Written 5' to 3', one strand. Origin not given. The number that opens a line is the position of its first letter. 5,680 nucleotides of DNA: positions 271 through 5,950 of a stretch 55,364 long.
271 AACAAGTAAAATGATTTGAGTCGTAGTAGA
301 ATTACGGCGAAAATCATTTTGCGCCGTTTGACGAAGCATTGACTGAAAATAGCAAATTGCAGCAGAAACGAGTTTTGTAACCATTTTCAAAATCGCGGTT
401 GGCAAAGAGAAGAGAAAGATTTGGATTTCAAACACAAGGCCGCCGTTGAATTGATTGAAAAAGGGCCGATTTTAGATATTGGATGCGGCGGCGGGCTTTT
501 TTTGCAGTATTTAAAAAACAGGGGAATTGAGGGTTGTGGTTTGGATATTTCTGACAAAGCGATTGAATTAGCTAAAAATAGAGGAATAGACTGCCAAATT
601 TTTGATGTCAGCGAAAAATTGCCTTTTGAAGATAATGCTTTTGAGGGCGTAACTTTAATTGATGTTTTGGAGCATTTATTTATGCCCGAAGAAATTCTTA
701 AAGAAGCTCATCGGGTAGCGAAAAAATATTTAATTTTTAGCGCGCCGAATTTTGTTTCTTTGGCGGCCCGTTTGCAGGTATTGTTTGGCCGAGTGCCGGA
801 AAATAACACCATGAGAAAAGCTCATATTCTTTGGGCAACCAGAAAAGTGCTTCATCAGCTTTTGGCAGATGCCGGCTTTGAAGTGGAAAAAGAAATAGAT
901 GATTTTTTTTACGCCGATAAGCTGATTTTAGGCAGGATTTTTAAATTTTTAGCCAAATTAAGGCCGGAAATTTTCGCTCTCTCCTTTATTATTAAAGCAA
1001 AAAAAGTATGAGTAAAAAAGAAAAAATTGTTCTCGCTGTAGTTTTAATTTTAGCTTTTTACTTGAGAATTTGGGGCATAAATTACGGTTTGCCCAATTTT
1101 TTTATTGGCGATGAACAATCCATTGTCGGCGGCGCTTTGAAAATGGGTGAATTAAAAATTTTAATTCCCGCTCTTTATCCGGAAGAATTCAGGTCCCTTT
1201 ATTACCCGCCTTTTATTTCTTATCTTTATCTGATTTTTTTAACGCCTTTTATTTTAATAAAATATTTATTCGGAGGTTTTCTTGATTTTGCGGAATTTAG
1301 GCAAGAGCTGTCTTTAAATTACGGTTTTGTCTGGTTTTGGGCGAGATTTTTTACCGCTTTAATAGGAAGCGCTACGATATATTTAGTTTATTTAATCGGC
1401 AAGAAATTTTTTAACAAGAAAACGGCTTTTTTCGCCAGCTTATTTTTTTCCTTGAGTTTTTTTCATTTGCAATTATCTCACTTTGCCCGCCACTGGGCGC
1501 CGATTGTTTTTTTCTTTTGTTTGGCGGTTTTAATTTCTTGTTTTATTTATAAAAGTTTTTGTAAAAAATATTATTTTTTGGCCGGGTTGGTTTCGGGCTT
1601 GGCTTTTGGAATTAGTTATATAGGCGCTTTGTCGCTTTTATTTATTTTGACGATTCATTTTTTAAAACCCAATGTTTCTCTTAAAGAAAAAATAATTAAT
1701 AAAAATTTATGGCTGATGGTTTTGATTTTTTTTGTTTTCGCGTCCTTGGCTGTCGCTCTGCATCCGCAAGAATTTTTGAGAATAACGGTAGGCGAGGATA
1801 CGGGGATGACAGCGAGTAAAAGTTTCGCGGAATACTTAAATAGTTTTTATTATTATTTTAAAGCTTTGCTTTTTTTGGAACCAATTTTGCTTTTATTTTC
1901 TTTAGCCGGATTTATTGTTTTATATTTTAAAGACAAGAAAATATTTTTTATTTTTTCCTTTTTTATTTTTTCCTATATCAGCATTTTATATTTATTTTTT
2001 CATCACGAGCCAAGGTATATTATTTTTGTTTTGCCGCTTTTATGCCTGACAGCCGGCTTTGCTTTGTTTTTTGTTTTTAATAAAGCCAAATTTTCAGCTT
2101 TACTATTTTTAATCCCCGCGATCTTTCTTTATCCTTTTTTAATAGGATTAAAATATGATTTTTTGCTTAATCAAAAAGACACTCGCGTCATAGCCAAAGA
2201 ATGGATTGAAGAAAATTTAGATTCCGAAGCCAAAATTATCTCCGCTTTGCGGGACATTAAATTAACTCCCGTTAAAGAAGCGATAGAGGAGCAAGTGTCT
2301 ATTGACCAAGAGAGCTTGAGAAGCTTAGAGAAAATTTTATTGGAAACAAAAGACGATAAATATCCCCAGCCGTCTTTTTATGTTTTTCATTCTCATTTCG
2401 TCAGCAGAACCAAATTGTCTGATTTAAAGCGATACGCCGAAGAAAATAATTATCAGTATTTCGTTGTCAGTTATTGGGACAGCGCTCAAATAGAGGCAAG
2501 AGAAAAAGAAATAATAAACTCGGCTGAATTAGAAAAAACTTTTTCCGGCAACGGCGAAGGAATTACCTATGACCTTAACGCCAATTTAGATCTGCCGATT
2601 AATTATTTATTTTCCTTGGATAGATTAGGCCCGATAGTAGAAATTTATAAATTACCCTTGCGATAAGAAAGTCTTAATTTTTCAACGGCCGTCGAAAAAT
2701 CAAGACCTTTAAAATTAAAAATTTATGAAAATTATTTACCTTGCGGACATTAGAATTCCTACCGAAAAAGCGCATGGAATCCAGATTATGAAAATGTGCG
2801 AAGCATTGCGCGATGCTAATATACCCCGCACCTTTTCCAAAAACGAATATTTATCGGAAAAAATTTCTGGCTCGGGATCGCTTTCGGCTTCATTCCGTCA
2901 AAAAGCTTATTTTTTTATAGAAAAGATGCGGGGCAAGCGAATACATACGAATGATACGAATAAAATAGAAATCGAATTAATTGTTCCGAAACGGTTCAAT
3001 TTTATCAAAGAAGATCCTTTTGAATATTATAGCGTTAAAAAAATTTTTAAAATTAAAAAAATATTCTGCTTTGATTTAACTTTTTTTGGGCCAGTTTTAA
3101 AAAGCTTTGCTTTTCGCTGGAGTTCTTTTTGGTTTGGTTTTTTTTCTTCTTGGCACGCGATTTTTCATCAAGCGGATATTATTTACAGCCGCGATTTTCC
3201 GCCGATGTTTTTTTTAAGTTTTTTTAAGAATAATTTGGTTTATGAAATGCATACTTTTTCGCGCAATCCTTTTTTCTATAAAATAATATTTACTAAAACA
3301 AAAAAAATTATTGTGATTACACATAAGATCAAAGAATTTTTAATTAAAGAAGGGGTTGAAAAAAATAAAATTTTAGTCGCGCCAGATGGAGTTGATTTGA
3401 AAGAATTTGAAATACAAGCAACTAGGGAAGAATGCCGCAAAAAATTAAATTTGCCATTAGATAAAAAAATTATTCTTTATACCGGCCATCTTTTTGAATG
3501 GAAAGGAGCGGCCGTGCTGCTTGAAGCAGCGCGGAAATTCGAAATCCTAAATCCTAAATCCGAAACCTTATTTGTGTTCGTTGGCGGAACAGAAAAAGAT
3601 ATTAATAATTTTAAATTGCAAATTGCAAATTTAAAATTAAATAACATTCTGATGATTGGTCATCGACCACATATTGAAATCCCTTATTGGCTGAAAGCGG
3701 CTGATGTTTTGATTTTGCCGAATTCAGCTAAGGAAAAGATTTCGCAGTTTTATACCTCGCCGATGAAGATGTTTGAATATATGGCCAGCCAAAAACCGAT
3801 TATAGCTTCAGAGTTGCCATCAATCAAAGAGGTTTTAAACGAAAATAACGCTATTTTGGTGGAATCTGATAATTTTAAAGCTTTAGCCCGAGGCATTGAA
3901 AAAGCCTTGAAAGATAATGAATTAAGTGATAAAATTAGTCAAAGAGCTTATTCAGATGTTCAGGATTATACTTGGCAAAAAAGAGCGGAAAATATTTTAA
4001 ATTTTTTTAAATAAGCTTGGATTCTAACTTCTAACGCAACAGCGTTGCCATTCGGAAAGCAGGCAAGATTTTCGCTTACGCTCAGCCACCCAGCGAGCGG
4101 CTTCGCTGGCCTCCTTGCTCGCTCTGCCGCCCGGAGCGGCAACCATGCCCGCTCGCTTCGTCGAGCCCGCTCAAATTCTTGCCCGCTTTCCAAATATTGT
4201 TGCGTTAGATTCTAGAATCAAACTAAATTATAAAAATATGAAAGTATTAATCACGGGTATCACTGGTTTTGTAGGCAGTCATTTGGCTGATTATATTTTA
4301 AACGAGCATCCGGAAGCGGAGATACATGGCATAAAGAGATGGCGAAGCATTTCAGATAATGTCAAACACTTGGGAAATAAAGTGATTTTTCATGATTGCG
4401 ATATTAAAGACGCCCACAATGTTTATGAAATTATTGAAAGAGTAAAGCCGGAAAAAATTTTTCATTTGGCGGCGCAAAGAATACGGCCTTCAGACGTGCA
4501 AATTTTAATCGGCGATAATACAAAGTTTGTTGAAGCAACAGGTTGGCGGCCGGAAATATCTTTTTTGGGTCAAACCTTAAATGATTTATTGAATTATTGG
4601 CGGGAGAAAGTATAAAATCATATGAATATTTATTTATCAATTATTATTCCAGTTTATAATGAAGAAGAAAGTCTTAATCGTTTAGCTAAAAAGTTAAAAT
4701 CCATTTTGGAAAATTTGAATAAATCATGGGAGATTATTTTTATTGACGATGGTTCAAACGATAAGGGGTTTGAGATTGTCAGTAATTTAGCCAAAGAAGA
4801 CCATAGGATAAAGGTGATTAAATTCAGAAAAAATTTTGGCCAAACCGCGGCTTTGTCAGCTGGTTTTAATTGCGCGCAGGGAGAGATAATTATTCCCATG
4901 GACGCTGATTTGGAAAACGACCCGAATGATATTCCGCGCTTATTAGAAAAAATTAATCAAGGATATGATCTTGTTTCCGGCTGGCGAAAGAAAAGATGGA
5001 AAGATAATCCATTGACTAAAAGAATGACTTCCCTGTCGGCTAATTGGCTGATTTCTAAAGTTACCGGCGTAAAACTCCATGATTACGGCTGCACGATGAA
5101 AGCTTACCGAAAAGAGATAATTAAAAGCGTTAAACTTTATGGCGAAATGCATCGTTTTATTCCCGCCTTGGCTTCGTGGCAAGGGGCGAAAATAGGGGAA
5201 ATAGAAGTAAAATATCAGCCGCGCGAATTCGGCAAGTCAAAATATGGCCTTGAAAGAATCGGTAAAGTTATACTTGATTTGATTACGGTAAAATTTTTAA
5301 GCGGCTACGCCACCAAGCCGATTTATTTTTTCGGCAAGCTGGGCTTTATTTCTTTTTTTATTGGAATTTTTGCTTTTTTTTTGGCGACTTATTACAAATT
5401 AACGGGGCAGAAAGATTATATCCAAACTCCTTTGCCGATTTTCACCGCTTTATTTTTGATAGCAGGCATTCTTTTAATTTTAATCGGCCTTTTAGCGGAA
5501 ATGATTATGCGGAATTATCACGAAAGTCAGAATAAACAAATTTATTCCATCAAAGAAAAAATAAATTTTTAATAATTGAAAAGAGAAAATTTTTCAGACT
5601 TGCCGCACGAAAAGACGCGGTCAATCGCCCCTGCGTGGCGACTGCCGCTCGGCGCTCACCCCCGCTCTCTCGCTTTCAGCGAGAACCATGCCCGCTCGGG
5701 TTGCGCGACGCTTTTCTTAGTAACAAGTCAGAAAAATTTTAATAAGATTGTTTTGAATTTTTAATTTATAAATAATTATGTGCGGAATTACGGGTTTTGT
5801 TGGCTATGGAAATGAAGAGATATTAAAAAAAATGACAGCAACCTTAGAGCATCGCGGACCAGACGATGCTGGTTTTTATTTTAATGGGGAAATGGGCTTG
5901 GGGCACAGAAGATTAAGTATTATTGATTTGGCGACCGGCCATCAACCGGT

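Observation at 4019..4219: Family of GC-rich nested-palindrome elements (four copies), each placed immediately 3' of a gene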

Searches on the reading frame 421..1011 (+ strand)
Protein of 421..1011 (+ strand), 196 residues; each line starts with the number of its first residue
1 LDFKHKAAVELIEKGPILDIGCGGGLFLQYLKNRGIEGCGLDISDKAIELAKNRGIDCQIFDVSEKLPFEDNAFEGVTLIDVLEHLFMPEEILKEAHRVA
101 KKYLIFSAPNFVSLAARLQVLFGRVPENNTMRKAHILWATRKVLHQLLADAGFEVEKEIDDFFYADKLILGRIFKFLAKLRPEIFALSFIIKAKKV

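Call 96: search_protein_families(library=pfam, alignment_id=A7, max_evalue=0.00001)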
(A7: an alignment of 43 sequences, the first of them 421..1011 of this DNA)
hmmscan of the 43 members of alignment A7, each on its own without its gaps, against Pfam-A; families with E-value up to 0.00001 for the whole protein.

A. member 1, window:421-1011:+ (196 aa): 6 families
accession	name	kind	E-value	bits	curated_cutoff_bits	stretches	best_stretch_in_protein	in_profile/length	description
PF07021.18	MetW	-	3.9e-19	69.5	21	1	6-133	5-135/193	Methionine biosynthesis protein MetW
PF13489.12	Methyltransf_23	-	4.5e-19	69.2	27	1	4-157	13-163/164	Methyltransferase domain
PF08241.18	Methyltransf_11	-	1.1e-18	68.1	21.2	1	18-102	1-89/95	Methyltransferase domain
PF13649.12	Methyltransf_25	-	1.8e-14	54.6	27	1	17-102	1-95/97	Methyltransferase domain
PF13847.12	Methyltransf_31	-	8.3e-13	48.7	27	1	16-151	6-144/145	Methyltransferase domain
PF08242.18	Methyltransf_12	-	3e-12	47.6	30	1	18-101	1-93/98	Methyltransferase domain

B. families by the number of members that match (of 43 scanned): 76 families (the first 25 are shown)
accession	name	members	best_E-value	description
PF04055.27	Radical_SAM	8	3.7e-28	Radical SAM superfamily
PF02310.24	B12-binding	7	2.3e-15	B12 binding domain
PF08241.18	Methyltransf_11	6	1.6e-24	Methyltransferase domain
PF13649.12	Methyltransf_25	6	4.5e-21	Methyltransferase domain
PF00534.26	Glycos_transf_1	5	7.4e-42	Glycosyl transferases group 1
PF13692.12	Glyco_trans_1_4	5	6.8e-29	Glycosyl transferases group 1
PF13489.12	Methyltransf_23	5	2.6e-20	Methyltransferase domain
PF13847.12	Methyltransf_31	5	3e-19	Methyltransferase domain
PF08242.18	Methyltransf_12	5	2.3e-16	Methyltransferase domain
PF13524.12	Glyco_trans_1_2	5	6e-11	Glycosyl transferase-like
PF16363.11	GDP_Man_Dehyd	3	3.6e-53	GDP-mannose 4,6 dehydratase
PF01370.27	Epimerase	3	2.4e-47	NAD dependent epimerase/dehydratase family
PF13439.12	Glyco_transf_4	3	2.3e-21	Glycosyltransferase Family 4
PF01073.25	3Beta_HSD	3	6.7e-13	3-beta hydroxysteroid dehydrogenase/isomerase family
PF00535.33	Glycos_transf_2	2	7.7e-38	Glycosyl transferase family 2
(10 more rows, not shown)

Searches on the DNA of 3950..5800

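Call 12: search_rna_families(source=window, start=3950, end=5800, threshold=evalue, max_evalue=10)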
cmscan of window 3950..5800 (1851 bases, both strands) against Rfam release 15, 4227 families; matches with E-value up to 10: 5.
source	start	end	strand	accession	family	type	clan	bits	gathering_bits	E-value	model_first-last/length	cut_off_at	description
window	5479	5561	-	RF00134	snoZ196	Gene; snRNA; snoRNA; CD-box;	CL00054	22.3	55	3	1-84/84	no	Small nucleolar RNA Z196/R39/R59 family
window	5336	5470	+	RF02110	DLEU2_6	Gene; lncRNA;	-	18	60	2.3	1-135/135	no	Deleted in lymphocytic leukemia 2 conserved region 6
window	5696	5763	+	RF02058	STnc400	Gene;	-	17.6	80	3.2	1-125/125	no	Gammaproteobacterial sRNA STnc400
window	4106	4167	+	RF02228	sX9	Gene; sRNA;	-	16.1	44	6.5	1-76/76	no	Xanthomonas sRNA sX9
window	5365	5405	+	RF02060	STnc410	Gene; sRNA;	-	13.5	50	7.5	1-158/158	no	Enterobacterial sRNA STnc410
